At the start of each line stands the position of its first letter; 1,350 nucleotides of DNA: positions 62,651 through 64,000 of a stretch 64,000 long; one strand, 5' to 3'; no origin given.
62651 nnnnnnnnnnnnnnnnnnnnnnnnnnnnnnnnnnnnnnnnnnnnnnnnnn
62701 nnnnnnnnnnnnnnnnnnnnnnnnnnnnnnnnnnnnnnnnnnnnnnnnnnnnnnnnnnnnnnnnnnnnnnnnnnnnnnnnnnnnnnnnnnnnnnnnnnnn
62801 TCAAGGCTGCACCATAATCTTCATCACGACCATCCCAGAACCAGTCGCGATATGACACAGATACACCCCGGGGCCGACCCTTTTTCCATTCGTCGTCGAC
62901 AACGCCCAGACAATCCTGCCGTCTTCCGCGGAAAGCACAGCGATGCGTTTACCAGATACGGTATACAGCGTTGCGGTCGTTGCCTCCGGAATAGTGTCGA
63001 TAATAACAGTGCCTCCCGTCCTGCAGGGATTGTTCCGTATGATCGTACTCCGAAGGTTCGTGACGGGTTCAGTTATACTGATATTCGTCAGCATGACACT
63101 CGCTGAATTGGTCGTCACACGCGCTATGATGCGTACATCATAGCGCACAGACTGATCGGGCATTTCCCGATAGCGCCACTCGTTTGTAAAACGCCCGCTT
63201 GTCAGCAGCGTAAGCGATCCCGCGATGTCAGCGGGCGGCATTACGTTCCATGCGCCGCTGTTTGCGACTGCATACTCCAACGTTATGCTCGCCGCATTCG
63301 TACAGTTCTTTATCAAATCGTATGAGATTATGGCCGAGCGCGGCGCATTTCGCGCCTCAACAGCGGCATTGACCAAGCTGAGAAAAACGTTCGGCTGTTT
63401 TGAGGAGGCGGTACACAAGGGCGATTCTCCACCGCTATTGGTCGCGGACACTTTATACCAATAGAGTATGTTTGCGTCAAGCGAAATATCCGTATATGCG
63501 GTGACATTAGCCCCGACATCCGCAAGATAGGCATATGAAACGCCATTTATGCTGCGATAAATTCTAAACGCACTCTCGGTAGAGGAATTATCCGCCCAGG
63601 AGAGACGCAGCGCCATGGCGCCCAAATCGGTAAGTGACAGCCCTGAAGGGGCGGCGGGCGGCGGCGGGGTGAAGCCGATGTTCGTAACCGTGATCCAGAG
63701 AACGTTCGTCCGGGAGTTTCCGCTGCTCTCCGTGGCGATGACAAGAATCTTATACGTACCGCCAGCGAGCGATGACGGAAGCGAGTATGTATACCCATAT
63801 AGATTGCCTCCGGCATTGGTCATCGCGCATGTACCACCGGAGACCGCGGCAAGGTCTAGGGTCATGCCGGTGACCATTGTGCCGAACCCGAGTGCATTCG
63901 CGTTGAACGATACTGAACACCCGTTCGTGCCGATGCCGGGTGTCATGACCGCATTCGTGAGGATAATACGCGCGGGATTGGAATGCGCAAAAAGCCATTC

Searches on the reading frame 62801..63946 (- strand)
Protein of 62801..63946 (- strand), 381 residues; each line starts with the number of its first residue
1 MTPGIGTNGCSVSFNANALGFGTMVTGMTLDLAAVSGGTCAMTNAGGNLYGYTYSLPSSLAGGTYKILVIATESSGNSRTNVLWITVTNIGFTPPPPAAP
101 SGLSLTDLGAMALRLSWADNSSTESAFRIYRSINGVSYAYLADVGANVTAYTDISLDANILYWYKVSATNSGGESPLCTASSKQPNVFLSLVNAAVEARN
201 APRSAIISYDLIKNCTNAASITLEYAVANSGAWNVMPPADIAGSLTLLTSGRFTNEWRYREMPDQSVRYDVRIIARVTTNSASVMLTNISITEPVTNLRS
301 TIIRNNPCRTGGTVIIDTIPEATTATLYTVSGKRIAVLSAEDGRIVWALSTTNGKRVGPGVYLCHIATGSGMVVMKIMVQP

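Call 47: search_protein_families(library=pfam, proteins=[window:62801-63946:-], max_evalue=0.001)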
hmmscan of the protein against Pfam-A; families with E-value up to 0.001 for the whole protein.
window:62801-63946:- (381 aa): 1 family
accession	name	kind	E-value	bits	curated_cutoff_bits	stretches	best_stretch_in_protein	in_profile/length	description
PF00041.27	fn3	-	0.00099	19.7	25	0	99-176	2-76/84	Fibronectin type III domain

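Call 100: find_encoding_contigs(protein=window:62801-63946:-, flank=10000, max_places=4)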
Protein window:62801-63946:- (381 aa): no gene with exactly this product is on record in the collection.
